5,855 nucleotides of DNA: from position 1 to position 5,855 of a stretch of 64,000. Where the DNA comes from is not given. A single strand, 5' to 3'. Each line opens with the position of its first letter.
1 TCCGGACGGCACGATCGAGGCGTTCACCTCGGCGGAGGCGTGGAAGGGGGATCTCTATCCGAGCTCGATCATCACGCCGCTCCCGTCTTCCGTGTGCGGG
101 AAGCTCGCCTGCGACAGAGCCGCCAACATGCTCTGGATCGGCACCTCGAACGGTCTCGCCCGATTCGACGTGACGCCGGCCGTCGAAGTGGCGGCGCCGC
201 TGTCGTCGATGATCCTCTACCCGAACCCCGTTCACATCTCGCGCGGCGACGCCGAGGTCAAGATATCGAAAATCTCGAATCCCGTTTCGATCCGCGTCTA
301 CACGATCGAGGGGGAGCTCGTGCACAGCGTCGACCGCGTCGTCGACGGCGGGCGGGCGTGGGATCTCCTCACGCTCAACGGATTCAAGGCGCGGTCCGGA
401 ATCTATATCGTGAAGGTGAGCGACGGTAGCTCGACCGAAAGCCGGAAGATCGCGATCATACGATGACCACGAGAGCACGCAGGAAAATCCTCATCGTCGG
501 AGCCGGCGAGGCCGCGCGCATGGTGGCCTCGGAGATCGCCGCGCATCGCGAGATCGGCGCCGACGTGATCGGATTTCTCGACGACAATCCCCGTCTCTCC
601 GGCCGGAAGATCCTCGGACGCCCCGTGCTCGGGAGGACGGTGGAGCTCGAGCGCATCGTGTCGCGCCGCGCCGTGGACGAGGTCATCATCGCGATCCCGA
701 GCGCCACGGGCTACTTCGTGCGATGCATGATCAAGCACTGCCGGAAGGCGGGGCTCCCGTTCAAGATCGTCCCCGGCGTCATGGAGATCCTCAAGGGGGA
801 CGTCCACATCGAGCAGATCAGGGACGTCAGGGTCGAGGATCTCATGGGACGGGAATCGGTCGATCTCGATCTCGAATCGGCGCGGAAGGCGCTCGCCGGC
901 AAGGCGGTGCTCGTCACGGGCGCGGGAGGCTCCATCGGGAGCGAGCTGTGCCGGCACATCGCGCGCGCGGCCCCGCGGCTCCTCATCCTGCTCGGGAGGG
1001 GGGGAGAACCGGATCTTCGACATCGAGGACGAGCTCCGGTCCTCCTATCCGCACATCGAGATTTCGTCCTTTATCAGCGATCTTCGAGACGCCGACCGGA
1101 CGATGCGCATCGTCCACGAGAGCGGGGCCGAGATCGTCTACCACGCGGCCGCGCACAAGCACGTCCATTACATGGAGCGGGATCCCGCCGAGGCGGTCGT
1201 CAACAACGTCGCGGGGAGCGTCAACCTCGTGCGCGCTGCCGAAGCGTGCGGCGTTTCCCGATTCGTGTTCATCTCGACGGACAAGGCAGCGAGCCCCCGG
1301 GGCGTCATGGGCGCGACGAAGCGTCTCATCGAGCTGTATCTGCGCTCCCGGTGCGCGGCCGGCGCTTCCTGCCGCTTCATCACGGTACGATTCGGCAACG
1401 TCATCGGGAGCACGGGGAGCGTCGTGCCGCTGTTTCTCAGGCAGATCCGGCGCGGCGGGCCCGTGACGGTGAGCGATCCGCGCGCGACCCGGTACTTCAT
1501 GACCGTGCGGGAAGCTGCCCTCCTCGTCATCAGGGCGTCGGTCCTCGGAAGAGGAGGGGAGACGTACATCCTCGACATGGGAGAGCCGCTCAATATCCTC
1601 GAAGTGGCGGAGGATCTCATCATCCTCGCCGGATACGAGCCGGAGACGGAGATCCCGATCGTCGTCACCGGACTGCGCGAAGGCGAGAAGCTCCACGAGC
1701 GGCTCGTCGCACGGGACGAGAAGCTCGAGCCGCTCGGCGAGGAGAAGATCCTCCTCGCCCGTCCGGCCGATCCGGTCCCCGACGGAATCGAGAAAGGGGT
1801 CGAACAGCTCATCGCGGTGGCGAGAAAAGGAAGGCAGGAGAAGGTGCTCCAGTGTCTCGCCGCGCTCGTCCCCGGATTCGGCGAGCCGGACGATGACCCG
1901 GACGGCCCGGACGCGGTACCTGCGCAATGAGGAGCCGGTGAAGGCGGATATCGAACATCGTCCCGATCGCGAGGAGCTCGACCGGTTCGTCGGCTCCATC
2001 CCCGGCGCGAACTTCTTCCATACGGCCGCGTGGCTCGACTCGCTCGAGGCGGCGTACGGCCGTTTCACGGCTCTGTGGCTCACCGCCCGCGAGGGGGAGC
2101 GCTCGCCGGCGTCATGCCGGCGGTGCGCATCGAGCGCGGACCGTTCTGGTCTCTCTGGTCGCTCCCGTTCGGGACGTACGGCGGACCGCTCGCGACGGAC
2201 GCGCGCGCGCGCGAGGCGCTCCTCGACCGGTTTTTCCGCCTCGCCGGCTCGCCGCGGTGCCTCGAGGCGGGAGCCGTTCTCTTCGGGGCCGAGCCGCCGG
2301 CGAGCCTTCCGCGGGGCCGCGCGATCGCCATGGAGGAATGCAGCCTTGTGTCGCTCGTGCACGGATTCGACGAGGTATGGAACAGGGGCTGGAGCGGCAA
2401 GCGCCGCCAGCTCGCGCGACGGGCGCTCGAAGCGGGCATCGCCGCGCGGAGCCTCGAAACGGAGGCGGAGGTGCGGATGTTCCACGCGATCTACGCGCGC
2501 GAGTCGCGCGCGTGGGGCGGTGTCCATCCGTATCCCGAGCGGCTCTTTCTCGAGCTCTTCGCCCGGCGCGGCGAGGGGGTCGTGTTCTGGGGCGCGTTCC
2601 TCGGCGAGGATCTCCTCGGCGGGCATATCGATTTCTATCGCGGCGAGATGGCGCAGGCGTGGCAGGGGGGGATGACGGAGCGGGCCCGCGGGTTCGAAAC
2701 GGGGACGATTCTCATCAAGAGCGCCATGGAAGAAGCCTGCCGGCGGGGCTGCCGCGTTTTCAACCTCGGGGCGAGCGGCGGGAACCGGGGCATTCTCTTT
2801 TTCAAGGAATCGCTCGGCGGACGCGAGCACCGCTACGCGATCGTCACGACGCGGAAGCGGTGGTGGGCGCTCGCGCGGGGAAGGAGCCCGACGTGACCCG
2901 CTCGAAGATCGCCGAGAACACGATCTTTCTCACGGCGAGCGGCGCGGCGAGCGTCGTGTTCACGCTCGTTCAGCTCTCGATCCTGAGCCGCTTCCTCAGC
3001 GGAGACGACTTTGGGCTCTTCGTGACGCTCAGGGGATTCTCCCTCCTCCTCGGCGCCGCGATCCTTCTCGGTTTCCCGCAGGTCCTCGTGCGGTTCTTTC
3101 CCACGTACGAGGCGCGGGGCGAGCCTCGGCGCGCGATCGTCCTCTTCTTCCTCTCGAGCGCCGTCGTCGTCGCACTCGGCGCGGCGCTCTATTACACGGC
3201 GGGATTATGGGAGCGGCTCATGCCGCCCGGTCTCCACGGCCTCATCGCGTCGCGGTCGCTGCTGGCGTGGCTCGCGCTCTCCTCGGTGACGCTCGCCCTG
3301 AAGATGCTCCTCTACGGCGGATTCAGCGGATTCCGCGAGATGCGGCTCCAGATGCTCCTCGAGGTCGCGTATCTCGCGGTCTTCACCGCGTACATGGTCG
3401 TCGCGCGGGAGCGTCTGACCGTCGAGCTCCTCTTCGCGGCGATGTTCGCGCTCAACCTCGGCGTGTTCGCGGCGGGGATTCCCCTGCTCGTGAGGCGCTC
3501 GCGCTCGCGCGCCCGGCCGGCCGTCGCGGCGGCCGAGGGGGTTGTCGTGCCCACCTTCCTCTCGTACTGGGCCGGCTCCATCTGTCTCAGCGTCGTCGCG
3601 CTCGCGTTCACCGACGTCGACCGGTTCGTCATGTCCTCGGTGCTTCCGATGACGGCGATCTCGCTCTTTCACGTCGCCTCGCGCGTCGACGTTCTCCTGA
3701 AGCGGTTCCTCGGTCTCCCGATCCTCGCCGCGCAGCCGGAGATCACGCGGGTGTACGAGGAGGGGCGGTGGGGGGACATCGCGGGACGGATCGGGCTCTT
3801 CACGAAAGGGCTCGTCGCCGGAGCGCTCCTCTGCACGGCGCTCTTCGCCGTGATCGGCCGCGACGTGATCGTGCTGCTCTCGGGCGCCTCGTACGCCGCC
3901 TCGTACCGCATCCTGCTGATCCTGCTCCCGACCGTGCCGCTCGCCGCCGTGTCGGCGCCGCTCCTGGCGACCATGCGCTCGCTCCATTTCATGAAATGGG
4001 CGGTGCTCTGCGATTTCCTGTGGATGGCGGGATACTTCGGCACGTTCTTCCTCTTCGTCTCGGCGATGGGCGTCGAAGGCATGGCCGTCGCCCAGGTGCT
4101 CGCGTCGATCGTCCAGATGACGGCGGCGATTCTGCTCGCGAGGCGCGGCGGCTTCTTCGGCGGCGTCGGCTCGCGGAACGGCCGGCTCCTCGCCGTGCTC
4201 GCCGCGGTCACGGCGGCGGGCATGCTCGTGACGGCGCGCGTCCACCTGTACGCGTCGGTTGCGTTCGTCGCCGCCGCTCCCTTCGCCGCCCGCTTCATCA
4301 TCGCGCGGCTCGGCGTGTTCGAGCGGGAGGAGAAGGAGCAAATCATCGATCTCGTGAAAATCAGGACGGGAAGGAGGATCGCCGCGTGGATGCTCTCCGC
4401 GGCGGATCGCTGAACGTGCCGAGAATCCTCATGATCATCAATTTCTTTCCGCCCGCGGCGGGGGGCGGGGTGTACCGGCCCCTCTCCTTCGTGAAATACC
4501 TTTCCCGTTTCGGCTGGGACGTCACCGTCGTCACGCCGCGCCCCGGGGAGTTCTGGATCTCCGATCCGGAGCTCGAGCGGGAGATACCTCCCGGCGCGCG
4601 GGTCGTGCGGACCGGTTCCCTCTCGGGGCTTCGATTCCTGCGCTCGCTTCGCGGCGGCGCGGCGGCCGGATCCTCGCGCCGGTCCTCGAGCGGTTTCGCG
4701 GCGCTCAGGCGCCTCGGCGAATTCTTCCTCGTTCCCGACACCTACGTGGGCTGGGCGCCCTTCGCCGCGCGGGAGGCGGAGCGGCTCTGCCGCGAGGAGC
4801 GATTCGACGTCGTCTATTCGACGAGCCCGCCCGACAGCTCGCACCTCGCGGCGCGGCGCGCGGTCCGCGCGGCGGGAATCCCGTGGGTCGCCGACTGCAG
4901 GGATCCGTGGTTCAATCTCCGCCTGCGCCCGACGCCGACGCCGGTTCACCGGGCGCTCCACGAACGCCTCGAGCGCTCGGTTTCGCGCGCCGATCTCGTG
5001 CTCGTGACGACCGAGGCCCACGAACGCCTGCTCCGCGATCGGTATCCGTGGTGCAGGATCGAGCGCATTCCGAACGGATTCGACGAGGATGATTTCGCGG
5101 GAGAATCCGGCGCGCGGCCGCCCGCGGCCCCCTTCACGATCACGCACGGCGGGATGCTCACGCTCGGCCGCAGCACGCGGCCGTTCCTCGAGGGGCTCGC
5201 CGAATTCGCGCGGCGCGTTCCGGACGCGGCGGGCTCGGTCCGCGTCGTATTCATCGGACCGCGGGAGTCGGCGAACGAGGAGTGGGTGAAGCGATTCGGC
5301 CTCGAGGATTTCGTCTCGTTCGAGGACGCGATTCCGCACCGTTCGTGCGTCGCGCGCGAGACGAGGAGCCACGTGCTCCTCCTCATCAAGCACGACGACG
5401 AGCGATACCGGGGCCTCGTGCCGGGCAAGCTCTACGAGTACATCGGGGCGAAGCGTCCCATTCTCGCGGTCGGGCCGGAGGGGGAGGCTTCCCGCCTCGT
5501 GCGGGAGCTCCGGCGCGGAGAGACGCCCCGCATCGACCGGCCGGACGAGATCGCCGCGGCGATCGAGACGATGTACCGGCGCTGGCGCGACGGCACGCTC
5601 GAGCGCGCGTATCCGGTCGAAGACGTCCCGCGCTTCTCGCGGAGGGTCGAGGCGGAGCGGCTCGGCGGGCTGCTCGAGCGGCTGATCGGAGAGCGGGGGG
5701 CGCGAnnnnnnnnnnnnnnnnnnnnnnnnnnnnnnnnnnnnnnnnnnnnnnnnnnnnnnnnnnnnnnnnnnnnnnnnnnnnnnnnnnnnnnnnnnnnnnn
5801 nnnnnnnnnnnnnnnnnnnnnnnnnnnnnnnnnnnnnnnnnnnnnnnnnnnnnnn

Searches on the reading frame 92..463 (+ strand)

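Call 33: search_protein_families(library=pfam, proteins=[window:92-463:+], max_evalue=0.0001)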
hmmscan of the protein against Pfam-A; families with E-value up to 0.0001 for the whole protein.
window:92-463:+ (124 aa): 1 family
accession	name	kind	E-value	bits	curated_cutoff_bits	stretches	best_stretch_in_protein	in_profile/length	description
PF18962.6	Por_Secre_tail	-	1.3e-06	29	27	1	42-122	1-75/75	Secretion system C-terminal sorting domain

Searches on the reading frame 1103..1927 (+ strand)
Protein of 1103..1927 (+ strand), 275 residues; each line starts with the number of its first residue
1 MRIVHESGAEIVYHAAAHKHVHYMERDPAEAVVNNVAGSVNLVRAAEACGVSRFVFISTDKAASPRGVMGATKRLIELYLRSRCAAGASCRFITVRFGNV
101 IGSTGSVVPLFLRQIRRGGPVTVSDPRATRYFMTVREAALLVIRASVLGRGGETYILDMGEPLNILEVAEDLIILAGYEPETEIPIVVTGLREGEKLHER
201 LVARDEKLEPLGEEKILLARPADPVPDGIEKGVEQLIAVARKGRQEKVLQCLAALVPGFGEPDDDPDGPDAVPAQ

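Call 33: search_protein_families(library=pfam, proteins=[window:1103-1927:+], max_evalue=0.0001)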
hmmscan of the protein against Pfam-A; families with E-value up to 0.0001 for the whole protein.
window:1103-1927:+ (275 aa): 4 families
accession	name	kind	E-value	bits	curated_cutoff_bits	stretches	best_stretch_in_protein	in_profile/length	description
PF02719.21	Polysacc_synt_2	-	2.1e-79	267.2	20.2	1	3-219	72-291/293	Polysaccharide biosynthesis protein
PF01370.27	Epimerase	-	3.2e-19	69.7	20.9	1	2-147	58-226/240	NAD dependent epimerase/dehydratase family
PF04321.23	RmlD_sub_bind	-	9.1e-10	38.5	27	1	2-125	45-177/287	RmlD substrate binding domain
PF16363.11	GDP_Man_Dehyd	-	1.5e-07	31.6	27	1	2-60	69-130/332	GDP-mannose 4,6 dehydratase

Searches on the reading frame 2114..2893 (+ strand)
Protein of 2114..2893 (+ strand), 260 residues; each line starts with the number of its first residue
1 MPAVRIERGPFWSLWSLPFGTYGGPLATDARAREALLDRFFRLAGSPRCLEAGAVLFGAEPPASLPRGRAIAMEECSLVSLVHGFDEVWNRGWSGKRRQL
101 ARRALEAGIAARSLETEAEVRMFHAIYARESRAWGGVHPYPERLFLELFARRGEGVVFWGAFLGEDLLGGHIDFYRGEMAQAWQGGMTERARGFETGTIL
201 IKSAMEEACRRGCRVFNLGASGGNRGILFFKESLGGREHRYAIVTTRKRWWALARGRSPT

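Call 33: search_protein_families(library=pfam, proteins=[window:2114-2893:+], max_evalue=0.0001)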
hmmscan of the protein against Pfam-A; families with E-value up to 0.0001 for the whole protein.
window:2114-2893:+ (260 aa): 1 family
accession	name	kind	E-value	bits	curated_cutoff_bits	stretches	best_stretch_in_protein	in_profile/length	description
PF13480.13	Acetyltransf_6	-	6.9e-14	52.6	22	1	98-220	8-136/143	Acetyltransferase (GNAT) domain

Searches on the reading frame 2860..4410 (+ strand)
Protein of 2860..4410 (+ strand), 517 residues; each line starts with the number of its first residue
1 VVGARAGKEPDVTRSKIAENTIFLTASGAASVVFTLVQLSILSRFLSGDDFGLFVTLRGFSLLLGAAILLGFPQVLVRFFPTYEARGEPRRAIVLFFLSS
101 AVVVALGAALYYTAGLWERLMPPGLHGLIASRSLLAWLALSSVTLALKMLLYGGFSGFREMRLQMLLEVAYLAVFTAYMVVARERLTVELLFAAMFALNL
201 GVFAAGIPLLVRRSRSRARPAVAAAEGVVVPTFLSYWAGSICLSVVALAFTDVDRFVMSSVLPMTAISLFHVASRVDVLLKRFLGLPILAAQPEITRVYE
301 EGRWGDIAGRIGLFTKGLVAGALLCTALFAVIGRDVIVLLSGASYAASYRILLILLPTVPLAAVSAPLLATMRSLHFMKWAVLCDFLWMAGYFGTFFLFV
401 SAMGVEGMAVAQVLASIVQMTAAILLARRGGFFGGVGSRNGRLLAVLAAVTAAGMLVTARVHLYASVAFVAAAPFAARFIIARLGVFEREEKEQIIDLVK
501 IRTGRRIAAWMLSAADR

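Call 33: search_protein_families(library=pfam, proteins=[window:2860-4410:+], max_evalue=0.0001)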
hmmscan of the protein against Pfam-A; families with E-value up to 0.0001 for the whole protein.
window:2860-4410:+ (517 aa): 1 family
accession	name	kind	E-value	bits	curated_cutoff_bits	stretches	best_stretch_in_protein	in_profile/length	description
PF01943.22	Polysacc_synt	-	1.4e-07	31.7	28.2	1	18-295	2-270/274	Polysaccharide biosynthesis protein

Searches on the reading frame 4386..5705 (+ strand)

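Call 33: search_protein_families(library=pfam, proteins=[window:4386-5705:+], max_evalue=0.0001)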
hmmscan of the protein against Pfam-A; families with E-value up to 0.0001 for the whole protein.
window:4386-5705:+ (440 aa): 2 families
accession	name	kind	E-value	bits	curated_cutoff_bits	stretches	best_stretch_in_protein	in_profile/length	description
PF13439.12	Glyco_transf_4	-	3.1e-18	66.8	28.5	1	26-235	2-169/170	Glycosyltransferase Family 4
PF13579.12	Glyco_trans_4_4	-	6.1e-16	59.6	29.7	1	26-231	1-158/158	Glycosyl transferase 4-like domain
